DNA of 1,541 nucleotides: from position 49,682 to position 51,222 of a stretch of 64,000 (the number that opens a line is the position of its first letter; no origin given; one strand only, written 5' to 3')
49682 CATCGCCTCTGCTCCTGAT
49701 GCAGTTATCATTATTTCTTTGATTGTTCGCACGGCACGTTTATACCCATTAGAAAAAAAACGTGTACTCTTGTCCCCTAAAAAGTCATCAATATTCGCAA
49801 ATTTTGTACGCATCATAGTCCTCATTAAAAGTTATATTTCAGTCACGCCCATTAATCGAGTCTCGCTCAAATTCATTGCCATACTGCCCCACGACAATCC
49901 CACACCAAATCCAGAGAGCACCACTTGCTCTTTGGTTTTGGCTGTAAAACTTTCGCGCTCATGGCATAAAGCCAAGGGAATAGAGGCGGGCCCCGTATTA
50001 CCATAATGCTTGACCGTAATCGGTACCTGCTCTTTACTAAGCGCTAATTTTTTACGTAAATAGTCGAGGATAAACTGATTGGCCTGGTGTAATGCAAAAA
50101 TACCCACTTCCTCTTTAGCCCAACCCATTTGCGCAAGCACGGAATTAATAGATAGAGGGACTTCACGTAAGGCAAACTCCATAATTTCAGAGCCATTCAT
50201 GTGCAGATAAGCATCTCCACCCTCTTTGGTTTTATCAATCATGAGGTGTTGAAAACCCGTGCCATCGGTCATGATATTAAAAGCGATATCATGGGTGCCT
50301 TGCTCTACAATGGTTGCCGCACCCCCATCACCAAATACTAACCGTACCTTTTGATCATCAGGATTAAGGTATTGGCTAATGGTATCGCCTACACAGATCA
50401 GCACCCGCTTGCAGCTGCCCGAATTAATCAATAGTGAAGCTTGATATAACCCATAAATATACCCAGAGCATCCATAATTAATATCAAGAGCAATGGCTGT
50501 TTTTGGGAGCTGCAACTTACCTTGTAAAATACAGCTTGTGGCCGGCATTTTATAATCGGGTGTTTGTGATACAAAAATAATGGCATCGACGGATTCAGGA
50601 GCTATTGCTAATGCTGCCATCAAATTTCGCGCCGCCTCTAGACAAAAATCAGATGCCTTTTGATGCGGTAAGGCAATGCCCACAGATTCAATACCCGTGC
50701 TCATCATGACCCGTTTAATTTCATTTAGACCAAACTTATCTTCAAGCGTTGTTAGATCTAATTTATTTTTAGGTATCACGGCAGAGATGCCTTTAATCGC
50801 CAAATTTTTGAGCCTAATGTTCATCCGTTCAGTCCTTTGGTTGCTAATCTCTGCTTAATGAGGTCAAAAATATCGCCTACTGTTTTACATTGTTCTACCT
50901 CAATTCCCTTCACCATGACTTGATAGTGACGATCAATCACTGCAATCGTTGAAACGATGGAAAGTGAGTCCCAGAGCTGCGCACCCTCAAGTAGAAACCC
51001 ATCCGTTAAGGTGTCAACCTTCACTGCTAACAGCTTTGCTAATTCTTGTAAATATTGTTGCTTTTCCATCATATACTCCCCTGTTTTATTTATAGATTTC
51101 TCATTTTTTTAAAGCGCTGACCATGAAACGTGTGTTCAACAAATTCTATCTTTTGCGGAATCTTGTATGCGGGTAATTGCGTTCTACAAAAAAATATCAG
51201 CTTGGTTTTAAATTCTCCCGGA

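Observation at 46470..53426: Eight-gene ACP-SDR-ligase-ACP-KAS III-unknown-ATPase-MFS operon: an uncharacterised lipid or small-molecule pathway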

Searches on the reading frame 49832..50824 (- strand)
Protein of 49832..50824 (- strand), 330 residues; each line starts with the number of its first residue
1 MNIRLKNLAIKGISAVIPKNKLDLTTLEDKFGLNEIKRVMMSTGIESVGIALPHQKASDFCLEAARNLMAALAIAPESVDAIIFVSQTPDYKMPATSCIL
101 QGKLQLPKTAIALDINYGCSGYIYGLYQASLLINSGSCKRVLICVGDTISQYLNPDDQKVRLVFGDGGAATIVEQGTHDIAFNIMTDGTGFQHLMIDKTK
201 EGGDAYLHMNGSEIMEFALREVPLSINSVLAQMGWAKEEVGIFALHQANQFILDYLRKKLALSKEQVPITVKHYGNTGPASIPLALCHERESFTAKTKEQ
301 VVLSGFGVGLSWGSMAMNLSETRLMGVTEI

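Call 4: search_protein_families(library=pfam, proteins=[window:49832-50824:-], max_evalue=0.01)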
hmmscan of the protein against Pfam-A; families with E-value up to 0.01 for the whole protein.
window:49832-50824:- (330 aa): 4 families
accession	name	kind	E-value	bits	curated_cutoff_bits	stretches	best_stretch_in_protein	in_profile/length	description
PF08541.16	ACP_syn_III_C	-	1.1e-26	93.2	26.6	1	230-318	1-89/90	3-Oxoacyl-[acyl-carrier-protein (ACP)] synthase III C terminal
PF08545.16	ACP_syn_III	-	4.4e-21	75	24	1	113-188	1-80/80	3-Oxoacyl-[acyl-carrier-protein (ACP)] synthase III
PF00108.29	Thiolase_N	-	6.4e-05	22.9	26.4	1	43-152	9-118/260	Thiolase, N-terminal domain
PF00195.25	Chal_sti_synt_N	-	0.0023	17.9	27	1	59-174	101-222/225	Chalcone and stilbene synthases, N-terminal domain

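Call 5: search_protein_families(library=ncbifam, proteins=[window:49832-50824:-], max_evalue=0.01)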
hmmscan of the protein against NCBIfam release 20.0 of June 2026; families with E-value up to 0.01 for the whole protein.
window:49832-50824:- (330 aa): 16 families
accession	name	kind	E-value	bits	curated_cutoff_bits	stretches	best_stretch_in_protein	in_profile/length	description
NF006829.0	PRK09352.1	subfamily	1.3e-72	244.5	249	1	7-318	4-320/322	beta-ketoacyl-ACP synthase 3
TIGR00747.1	fabH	subfamily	3.3e-63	213.7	292.1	1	10-317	5-320/322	beta-ketoacyl-ACP synthase III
NF009519.0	PRK12880.1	equivalog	6.6e-57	193.4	436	2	1-198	1-201/353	beta-ketoacyl-ACP synthase III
NF005541.0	PRK07204.1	equivalog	2.2e-38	132.5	402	1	7-317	4-327/329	beta-ketoacyl-ACP synthase III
NF004623.0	PRK05963.1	equivalog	3.6e-35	121.8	437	1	9-318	7-327/328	beta-ketoacyl-ACP synthase III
NF006720.0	PRK09258.1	equivalog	8.1e-30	104.3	285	1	24-314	29-333/338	3-oxoacyl-ACP synthase III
NF005703.0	PRK07515.1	equivalog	3.5e-28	98.5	304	1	58-317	97-370/373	beta-ketoacyl-ACP synthase III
NF005308.0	PRK06840.1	equivalog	2.4e-24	86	315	1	7-320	4-336/339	3-oxoacyl-ACP synthase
NF003274.0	PRK04262.1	equivalog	4.2e-21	75.4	244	1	8-319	3-306/347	hydroxymethylglutaryl-CoA synthase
TIGR00748.1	HMG_CoA_syn_Arc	equivalog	2.3e-11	43.5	353.35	1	11-310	5-298/345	hydroxymethylglutaryl-CoA synthase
NF005293.2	PRK06816.1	subfamily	1.4e-05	24.4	450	1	57-156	62-159/378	StlD/DarB family beta-ketosynthase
TIGR01835.1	HMG-CoA-S_prok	equivalog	4.3e-05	22.5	360.35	1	10-154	3-143/382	hydroxymethylglutaryl-CoA synthase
NF004811.0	PRK06158.1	subfamily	0.00025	20.2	421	1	42-148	14-114/384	acetyl-CoA acetyltransferase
NF053539.1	resorcinol_DarB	exception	0.00027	20.2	550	0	56-156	62-160/377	dialkylresorcinol biosynthesis protein DarB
NF004853.0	PRK06205.1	subfamily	0.00051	19.2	551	1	43-150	12-119/404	acetyl-CoA C-acetyltransferase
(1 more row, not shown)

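Call 30: search_solved_structures(query=window:49832-50824:-, max_evalue=1e-20)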
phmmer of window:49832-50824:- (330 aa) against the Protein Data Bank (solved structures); distinct sequences matched with E-value up to 1e-20: 32.
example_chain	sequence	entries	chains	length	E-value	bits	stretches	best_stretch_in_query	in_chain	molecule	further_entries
3gwa_A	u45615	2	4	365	9.2e-64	219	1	9-318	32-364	3-oxoacyl-(Acyl-carrier-protein) synthase III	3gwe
4efi_A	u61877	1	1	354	3.9e-63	216.9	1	3-324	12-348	3-oxoacyl-(Acyl-carrier protein) synthase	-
8vd9_A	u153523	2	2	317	1.9e-50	175.3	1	5-317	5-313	Beta-ketoacyl-[acyl-carrier-protein] synthase III 1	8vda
1zow_A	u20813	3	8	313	7.2e-47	163.5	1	7-317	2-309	3-oxoacyl-[acyl-carrier-protein] synthase III | 3-oxoacyl-[acyl-carrier-protein] synthase 3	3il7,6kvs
1ub7_A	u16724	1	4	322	2.9e-43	151.7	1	37-316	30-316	3-oxoacyl-[acyl-carrier protein] synthase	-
4ryb_A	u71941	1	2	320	3.3e-42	148.2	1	9-317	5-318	3-oxoacyl-[acyl-carrier-protein] synthase 3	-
2ebd_A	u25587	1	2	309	4e-41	144.6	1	11-317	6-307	3-oxoacyl-[acyl-carrier-protein] synthase 3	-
5bqs_A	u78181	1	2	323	2.9e-40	141.8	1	41-317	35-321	3-oxoacyl-[acyl-carrier-protein] synthase 3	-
4nhd_A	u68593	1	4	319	1.9e-39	139.1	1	37-316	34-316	3-oxoacyl-[acyl-carrier-protein] synthase 3 protein 1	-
3il5_A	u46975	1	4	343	8.6e-39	137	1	14-319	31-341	3-oxoacyl-[acyl-carrier-protein] synthase 3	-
4dfe_A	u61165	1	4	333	9.1e-39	136.9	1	37-316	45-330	3-oxoacyl-[acyl-carrier-protein] synthase 3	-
3il6_A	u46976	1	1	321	1.9e-38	135.9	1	39-318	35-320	3-oxoacyl-[acyl-carrier-protein] synthase 3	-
3il4_A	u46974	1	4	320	8.2e-38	133.8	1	39-318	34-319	3-oxoacyl-[acyl-carrier-protein] synthase 3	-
2x3e_A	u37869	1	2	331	3.8e-37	131.6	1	56-318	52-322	3-OXOACYL-[ACYL-CARRIER-PROTEIN] SYNTHASE 3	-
8vdb_A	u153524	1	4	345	6.6e-37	130.8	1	10-315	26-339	Beta-ketoacyl-[acyl-carrier-protein] synthase III 2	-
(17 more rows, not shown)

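Call 82: search_solved_structures(query=window:49832-50824:-, max_evalue=1e-45, show_alignments=4)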
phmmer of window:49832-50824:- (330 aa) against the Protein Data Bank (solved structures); distinct sequences matched with E-value up to 1e-45: 4.
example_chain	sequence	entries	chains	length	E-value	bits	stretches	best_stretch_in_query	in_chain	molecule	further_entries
3gwa_A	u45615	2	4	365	9.2e-64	219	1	9-318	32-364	3-oxoacyl-(Acyl-carrier-protein) synthase III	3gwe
4efi_A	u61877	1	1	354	3.9e-63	216.9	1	3-324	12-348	3-oxoacyl-(Acyl-carrier protein) synthase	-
8vd9_A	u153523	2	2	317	1.9e-50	175.3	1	5-317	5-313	Beta-ketoacyl-[acyl-carrier-protein] synthase III 1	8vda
1zow_A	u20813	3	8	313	7.2e-47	163.5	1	7-317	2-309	3-oxoacyl-[acyl-carrier-protein] synthase III | 3-oxoacyl-[acyl-carrier-protein] synthase 3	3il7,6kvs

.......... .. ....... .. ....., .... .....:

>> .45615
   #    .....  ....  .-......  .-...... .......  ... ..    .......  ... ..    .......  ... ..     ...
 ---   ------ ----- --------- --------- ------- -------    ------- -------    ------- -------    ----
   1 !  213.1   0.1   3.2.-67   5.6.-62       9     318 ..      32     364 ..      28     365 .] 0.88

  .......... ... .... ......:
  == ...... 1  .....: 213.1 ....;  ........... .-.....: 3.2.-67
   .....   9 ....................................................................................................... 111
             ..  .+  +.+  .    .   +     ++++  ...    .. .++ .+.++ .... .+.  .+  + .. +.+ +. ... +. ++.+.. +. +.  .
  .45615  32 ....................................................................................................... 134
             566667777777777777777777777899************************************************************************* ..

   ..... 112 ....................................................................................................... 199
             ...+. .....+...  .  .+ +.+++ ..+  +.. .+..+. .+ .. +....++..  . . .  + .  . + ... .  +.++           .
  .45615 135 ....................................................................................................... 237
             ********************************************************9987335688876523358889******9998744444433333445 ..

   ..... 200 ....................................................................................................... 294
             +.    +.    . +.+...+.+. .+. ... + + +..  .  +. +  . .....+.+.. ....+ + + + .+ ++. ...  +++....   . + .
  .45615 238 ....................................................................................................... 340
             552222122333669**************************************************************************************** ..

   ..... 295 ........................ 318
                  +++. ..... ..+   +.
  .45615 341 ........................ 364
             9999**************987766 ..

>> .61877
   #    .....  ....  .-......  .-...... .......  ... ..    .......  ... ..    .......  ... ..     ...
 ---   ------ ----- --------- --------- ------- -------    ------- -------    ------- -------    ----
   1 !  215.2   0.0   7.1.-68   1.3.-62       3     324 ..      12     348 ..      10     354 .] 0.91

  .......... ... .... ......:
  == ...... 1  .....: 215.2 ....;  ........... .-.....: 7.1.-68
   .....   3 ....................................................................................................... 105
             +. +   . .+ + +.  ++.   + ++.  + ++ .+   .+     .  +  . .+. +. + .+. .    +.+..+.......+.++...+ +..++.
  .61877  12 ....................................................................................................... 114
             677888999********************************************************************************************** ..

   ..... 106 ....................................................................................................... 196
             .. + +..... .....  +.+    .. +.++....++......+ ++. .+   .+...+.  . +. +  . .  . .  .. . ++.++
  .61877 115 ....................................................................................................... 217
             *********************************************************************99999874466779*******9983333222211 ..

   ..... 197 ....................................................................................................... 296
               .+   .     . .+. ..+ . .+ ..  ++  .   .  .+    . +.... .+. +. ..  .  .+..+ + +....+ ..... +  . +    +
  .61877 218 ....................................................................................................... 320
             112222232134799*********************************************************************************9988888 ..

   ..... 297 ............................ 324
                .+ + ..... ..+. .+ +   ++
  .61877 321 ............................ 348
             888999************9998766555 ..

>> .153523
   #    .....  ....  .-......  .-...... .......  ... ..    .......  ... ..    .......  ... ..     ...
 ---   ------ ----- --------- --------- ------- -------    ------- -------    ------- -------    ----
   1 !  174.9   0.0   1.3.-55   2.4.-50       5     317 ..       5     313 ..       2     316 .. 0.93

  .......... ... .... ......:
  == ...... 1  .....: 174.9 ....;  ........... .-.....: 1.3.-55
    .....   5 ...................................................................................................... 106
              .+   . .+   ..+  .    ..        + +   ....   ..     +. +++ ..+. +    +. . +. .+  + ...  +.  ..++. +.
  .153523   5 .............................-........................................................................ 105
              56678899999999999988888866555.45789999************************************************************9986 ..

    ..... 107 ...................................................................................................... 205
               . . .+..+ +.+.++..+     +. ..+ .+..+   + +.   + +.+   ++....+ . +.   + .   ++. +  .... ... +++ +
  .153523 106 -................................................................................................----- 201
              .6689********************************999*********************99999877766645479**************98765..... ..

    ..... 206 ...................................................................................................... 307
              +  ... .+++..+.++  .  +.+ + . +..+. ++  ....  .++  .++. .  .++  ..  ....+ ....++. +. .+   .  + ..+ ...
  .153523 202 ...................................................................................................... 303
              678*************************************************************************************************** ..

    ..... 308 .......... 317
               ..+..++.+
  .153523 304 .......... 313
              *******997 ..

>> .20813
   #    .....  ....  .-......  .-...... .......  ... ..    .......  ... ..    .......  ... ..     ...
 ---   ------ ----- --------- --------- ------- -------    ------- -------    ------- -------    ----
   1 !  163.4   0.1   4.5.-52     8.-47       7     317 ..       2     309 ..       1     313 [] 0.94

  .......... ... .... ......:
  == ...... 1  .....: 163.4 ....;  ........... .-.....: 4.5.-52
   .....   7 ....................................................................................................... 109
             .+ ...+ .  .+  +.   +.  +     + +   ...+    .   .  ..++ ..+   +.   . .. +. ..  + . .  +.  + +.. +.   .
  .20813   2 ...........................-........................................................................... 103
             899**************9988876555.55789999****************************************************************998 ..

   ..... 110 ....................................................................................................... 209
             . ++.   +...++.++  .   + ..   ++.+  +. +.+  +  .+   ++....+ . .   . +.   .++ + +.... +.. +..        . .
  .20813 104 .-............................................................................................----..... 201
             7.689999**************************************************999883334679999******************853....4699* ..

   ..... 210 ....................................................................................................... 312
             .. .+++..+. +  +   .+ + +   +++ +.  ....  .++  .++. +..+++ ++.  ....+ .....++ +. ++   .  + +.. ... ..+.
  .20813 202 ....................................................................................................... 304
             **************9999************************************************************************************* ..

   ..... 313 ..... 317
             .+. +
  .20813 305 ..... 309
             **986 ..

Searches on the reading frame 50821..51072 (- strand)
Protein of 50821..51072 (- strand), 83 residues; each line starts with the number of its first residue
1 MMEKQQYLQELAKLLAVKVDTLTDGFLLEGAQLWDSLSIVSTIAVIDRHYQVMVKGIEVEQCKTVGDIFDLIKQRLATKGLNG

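Call 4: search_protein_families(library=pfam, proteins=[window:50821-51072:-], max_evalue=0.01)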
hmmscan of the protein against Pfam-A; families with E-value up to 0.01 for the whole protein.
window:50821-51072:- (83 aa): 1 family
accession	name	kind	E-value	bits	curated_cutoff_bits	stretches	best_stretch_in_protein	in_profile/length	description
PF00550.31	PP-binding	-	0.006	17.2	20.8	1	11-71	7-66/67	Phosphopantetheine attachment site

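Call 5: search_protein_families(library=ncbifam, proteins=[window:50821-51072:-], max_evalue=0.01)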
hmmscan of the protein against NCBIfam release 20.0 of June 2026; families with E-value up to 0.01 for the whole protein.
window:50821-51072:- (83 aa): 4 families
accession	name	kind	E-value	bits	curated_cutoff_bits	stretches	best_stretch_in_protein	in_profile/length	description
NF002147.0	PRK00982.1-1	equivalog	0.00036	20.3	84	1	35-74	40-79/83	acyl carrier protein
NF002148.0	PRK00982.1-2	subfamily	0.00058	19.7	71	1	35-75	37-77/79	acyl carrier protein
NF002150.0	PRK00982.1-4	subfamily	0.0014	18.8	66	1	34-75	37-78/80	acyl carrier protein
NF040636.1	AcpM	exception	0.0058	16.6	146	1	35-74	38-77/93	meromycolate extension acyl carrier protein AcpM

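Call 53: search_solved_structures(query=A4, max_evalue=1)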
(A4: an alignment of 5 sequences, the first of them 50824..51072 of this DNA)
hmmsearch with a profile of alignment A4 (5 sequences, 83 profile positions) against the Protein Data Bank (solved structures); distinct sequences matched with E-value up to 1: 61 (the best 60 are shown).
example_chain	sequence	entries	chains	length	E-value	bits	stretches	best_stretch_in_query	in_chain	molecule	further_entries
2lml_A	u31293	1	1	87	4.1e-07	33.3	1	20-79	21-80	Putative acyl carrier protein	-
2ehs_A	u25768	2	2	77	1.9e-05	27.9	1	9-75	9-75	Acyl carrier protein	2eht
2n50_A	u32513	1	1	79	4.6e-05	26.7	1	1-71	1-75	Acyl carrier protein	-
6lvt_A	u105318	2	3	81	0.0001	25.6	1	14-75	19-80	Acyl carrier protein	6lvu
2koo_A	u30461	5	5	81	0.0002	24.7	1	30-73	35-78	Acyl carrier protein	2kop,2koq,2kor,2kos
2cnr_A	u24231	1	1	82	0.00021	24.6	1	30-73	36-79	ACYL CARRIER PROTEIN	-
6cxt_A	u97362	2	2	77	0.00059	23.2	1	13-73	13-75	Alpha/beta hydrolase fold protein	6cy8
4dxe_H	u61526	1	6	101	0.00075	22.8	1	13-72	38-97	Acyl carrier protein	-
2fq0_A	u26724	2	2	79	0.00091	22.5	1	10-74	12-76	acyl carrier protein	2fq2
3gzl_A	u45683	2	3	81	0.00097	22.5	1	10-74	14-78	Acyl carrier protein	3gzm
8jfi_G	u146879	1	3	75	0.0011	22.2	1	10-74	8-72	Acyl carrier protein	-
8jfg_G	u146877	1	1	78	0.0012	22.1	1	10-74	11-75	Acyl carrier protein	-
8jfn_B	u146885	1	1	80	0.0013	22.1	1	10-74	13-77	Acyl carrier protein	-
8yg0_A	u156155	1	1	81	0.0014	21.9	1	21-72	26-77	Acyl carrier protein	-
8jfh_E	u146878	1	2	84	0.0015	21.9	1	10-74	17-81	Acyl carrier protein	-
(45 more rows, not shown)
